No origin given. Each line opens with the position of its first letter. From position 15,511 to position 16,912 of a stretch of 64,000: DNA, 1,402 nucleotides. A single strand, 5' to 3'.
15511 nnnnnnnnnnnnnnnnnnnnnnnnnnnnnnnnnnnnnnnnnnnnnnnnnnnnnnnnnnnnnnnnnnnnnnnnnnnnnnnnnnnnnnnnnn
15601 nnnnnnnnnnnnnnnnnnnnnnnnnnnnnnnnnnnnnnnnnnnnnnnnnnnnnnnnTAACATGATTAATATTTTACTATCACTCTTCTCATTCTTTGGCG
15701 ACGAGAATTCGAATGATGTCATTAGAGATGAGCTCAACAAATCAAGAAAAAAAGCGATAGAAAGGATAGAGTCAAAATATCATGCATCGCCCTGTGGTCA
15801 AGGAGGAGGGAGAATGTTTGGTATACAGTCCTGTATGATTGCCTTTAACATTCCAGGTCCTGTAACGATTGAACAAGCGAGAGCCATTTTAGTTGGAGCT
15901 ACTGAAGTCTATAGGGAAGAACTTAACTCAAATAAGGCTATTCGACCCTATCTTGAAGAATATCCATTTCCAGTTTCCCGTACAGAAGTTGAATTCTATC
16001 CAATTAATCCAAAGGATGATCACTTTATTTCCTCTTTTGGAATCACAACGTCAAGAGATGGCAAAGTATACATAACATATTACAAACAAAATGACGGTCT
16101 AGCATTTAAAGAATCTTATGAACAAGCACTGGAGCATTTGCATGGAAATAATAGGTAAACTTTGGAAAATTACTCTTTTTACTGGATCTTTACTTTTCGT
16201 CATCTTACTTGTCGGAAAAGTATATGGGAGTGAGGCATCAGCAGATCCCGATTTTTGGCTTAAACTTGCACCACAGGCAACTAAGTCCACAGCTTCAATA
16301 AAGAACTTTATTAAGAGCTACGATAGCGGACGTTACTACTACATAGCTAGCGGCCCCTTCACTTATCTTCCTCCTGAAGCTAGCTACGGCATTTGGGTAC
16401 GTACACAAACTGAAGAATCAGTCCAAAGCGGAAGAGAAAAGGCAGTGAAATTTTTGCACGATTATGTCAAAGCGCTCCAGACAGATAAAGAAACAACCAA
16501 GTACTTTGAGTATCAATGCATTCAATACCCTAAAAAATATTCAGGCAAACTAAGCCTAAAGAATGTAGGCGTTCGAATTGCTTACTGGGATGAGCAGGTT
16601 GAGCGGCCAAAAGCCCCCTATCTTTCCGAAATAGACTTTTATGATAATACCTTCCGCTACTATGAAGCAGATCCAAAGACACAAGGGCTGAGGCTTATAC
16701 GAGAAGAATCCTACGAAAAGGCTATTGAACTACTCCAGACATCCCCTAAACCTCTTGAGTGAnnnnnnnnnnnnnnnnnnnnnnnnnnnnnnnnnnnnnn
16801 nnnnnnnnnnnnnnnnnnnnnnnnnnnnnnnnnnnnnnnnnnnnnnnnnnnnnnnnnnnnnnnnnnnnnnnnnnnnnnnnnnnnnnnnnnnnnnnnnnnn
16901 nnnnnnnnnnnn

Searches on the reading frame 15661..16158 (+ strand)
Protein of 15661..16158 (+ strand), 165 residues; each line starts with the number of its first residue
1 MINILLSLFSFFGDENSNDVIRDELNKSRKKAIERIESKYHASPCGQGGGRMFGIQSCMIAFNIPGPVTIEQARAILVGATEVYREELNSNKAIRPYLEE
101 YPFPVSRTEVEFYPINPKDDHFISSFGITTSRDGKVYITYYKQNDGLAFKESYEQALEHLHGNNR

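Call 5: search_protein_families(library=pfam, proteins=[window:15661-16158:+], max_evalue=1)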
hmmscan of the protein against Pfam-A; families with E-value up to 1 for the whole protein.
window:15661-16158:+ (165 aa): 1 family
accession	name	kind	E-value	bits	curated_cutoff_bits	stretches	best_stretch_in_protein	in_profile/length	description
PF00076.28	RRM_1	-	0.11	12.9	20.7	1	5-32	15-42/70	RNA recognition motif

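Call 6: search_protein_families(library=ncbifam, proteins=[window:15661-16158:+], max_evalue=1)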
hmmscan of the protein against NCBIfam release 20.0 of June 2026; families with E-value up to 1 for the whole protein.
window:15661-16158:+ (165 aa): 0 families

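Call 10: search_protein_families(library=padloc, proteins=[window:15661-16158:+], max_evalue=1)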
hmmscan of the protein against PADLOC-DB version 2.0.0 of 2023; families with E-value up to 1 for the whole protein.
window:15661-16158:+ (165 aa): 0 families

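Call 54: search_protein_families(library=pfam, alignment_id=A4, max_evalue=0.01)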
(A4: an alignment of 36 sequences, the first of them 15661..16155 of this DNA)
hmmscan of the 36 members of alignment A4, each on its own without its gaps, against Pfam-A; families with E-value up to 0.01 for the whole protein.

A. member 1, window:15661-16155:+ (165 aa): 0 families

B. families by the number of members that match (of 36 scanned): 3 families
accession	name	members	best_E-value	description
PF06480.20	FtsH_ext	1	0.00079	FtsH Extracellular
PF20404.3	DUF6694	1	0.0045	Family of unknown function (DUF6694)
PF06146.17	PsiE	1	0.0082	Phosphate-starvation-inducible E family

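Call 55: search_solved_structures(query=A4, max_evalue=1, show_alignments=1)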
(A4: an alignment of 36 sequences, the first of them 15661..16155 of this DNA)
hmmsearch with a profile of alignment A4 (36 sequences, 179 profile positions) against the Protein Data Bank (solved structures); distinct sequences matched with E-value up to 1: 2.
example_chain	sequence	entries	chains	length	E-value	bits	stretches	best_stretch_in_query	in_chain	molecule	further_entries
2kpo_A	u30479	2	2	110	0.13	15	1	77-129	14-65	rossmann 2x2 fold protein | De novo designed rossmann 2x2 fold protein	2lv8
6m1u_A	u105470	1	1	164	0.85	12.3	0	1-84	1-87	RNA N6-adenosine-methyltransferase METTL16,RNA N6-adenosine-methyltransferase METTL16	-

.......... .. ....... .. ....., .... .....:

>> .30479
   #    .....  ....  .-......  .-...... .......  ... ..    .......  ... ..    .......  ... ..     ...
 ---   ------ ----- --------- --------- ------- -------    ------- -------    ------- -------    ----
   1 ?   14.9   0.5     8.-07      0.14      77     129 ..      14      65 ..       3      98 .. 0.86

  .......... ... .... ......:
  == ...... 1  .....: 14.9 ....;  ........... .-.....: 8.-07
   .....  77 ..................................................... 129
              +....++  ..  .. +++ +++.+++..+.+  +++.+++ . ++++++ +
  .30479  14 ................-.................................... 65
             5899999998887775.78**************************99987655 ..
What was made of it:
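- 15661..16158 (+): Candidate cognate immunity gene 1 (165 aa, hydrophobic N-terminus); it starts 1 nt after the Rhs stop codon. It has no Pfam or PDB match (calls 54, 55).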

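Call 65: find_encoding_contigs(protein=window:15661-16158:+, flank=8000, max_places=3)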
Protein window:15661-16158:+ (165 aa): no gene with exactly this product is on record in the collection.

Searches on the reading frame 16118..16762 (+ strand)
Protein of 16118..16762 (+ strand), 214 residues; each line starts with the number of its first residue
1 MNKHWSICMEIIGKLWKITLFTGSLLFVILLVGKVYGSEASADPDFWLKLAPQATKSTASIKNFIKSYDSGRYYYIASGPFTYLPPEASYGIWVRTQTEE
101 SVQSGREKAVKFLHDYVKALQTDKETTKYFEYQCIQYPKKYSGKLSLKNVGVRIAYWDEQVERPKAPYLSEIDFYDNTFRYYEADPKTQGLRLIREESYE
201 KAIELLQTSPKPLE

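Call 5: search_protein_families(library=pfam, proteins=[window:16118-16762:+], max_evalue=1)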
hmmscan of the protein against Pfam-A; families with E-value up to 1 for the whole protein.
window:16118-16762:+ (214 aa): 1 family
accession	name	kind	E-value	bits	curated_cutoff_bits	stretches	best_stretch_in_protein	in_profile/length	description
PF05596.16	Taeniidae_ag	-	0.11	12.8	31.9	1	97-122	29-54/55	Taeniidae antigen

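Call 6: search_protein_families(library=ncbifam, proteins=[window:16118-16762:+], max_evalue=1)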
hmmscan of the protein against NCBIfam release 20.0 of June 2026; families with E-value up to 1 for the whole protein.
window:16118-16762:+ (214 aa): 1 family
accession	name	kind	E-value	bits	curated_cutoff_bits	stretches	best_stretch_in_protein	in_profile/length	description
NF040959.1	MamA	equivalog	0.17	11.3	200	0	100-140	46-87/204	magnetosome protein MamA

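Call 10: search_protein_families(library=padloc, proteins=[window:16118-16762:+], max_evalue=1)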
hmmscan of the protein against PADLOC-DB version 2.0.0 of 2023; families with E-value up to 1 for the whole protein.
window:16118-16762:+ (214 aa): 0 families
